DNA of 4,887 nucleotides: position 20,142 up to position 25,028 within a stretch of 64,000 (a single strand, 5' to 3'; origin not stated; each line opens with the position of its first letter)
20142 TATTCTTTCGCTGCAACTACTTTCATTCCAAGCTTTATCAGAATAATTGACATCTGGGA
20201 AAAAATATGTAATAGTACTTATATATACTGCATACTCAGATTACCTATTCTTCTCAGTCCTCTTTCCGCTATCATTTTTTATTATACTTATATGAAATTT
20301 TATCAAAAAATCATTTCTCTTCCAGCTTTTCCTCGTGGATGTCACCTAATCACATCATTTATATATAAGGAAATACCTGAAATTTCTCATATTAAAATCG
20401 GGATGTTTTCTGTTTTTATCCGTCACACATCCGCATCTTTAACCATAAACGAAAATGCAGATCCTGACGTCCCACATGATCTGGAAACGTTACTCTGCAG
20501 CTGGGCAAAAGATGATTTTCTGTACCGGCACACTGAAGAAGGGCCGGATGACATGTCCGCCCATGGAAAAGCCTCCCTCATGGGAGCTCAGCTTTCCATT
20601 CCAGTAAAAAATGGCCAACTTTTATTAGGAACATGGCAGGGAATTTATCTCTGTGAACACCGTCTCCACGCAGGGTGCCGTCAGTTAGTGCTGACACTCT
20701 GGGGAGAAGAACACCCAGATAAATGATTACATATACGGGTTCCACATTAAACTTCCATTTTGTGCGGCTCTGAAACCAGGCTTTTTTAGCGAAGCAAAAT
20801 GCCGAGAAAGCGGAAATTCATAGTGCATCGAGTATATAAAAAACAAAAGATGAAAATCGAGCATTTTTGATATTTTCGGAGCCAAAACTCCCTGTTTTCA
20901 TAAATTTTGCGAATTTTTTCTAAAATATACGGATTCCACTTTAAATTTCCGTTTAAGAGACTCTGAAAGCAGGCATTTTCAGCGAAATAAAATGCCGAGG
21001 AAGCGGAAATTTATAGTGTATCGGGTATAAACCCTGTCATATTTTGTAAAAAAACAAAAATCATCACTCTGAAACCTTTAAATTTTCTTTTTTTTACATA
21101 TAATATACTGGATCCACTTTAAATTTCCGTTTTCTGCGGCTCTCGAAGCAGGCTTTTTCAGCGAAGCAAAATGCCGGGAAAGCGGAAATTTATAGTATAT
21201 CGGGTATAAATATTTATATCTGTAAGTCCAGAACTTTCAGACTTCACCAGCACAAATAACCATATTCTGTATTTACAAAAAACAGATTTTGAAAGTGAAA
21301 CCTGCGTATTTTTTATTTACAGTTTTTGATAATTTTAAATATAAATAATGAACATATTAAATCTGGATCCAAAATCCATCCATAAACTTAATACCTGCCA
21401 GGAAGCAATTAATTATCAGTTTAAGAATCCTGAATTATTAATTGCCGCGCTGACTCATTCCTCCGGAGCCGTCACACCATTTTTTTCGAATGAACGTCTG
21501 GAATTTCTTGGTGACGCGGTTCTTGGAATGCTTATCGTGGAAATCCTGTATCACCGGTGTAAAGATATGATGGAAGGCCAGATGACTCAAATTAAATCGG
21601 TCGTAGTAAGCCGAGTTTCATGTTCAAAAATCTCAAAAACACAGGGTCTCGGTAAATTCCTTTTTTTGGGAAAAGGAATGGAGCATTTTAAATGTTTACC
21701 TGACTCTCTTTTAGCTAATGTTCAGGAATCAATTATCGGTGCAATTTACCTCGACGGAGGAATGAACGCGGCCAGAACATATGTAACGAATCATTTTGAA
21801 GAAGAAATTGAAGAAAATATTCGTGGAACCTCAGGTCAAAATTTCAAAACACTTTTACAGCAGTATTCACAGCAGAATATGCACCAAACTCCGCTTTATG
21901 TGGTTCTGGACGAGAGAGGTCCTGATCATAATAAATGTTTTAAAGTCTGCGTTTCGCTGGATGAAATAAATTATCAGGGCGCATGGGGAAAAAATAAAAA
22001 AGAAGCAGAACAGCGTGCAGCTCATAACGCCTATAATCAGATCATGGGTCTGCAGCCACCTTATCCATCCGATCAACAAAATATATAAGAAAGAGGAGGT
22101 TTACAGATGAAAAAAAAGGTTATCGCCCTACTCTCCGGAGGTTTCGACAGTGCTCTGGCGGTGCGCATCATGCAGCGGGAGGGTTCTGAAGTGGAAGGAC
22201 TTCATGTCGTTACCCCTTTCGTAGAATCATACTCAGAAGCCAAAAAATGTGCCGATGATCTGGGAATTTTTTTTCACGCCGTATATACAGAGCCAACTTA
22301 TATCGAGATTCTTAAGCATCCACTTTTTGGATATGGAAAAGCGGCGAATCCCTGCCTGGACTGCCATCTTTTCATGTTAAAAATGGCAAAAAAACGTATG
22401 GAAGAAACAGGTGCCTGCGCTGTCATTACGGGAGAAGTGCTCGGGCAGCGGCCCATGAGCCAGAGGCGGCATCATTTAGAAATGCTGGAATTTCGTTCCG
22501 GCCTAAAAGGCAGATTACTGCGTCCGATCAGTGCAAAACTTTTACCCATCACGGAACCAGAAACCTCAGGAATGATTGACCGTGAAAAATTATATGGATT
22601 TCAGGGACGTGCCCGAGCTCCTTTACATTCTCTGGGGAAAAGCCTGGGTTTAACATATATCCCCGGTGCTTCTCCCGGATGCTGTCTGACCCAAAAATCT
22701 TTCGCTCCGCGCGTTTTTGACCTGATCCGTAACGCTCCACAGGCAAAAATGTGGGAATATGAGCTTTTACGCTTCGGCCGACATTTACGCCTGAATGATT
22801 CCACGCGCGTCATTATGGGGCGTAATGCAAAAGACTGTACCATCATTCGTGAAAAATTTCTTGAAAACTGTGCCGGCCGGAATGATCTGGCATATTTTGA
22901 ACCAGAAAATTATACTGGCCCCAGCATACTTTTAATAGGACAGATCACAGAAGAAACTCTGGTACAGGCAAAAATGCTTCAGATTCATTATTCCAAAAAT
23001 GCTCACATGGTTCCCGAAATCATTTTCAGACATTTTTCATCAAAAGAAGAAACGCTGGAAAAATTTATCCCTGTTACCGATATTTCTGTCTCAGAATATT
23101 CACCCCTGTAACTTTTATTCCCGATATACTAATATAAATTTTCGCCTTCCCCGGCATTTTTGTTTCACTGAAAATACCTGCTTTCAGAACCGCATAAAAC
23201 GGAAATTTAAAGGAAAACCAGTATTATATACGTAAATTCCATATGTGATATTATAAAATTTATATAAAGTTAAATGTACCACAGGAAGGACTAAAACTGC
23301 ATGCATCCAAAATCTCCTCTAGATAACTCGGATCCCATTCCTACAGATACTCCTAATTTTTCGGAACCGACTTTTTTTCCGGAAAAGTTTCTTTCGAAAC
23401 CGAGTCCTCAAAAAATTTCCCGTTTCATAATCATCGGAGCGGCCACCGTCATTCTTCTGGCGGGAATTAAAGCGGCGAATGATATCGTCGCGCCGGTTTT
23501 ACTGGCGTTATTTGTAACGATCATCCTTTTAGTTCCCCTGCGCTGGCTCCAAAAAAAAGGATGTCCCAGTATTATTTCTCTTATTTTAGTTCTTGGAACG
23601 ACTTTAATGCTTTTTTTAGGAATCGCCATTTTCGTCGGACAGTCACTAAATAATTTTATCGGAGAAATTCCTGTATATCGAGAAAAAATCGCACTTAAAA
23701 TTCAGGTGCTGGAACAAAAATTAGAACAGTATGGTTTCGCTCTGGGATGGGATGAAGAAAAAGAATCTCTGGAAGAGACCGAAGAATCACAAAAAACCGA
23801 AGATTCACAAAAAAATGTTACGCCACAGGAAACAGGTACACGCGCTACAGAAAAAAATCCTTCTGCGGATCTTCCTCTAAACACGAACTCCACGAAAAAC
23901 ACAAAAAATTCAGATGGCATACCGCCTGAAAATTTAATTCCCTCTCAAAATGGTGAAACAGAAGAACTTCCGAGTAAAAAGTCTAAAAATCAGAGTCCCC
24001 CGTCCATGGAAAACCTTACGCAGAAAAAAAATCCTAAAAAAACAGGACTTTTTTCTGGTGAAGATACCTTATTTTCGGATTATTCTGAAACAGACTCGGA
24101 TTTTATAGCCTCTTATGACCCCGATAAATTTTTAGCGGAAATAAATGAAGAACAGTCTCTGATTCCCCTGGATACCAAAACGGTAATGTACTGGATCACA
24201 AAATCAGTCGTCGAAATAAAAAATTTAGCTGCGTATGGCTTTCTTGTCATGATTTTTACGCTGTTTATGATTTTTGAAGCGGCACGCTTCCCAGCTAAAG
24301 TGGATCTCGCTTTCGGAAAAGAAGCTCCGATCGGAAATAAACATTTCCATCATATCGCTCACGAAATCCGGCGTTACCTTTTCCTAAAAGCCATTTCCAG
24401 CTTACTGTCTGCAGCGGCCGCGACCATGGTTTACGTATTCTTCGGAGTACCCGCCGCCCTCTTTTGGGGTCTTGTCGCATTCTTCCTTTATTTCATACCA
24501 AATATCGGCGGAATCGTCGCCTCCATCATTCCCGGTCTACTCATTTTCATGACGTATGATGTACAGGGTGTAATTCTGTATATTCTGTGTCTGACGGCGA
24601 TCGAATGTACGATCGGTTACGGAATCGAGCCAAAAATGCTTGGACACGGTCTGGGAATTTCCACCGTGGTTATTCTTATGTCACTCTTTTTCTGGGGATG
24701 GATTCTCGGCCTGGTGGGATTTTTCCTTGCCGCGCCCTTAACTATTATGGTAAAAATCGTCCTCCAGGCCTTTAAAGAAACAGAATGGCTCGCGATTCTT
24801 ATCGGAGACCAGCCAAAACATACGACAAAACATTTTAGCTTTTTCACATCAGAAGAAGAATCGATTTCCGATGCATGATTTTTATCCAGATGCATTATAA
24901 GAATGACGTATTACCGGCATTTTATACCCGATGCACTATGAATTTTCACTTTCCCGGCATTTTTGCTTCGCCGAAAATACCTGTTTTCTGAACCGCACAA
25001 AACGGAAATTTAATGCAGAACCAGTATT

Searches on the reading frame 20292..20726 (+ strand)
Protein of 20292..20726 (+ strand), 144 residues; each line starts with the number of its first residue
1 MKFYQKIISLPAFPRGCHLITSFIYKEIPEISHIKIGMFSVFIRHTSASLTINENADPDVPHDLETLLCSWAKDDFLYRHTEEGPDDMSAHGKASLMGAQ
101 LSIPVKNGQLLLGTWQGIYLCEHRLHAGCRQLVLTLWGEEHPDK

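Call 28: search_protein_families(library=pfam, proteins=[window:20292-20726:+], max_evalue=0.00001)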
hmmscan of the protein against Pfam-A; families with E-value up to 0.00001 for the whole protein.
window:20292-20726:+ (144 aa): 1 family
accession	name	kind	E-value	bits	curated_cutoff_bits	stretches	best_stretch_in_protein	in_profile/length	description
PF01894.22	UPF0047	-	1.4e-36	125.6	27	1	20-135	2-116/117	Uncharacterised protein family UPF0047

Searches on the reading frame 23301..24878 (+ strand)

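Call 28: search_protein_families(library=pfam, proteins=[window:23301-24878:+], max_evalue=0.00001)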
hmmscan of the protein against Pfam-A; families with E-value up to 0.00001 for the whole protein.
window:23301-24878:+ (525 aa): 1 family
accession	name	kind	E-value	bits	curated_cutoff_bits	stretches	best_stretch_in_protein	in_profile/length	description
PF01594.21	AI-2E_transport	-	9.7e-50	170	34.3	2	296-491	130-326/327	AI-2E family transporter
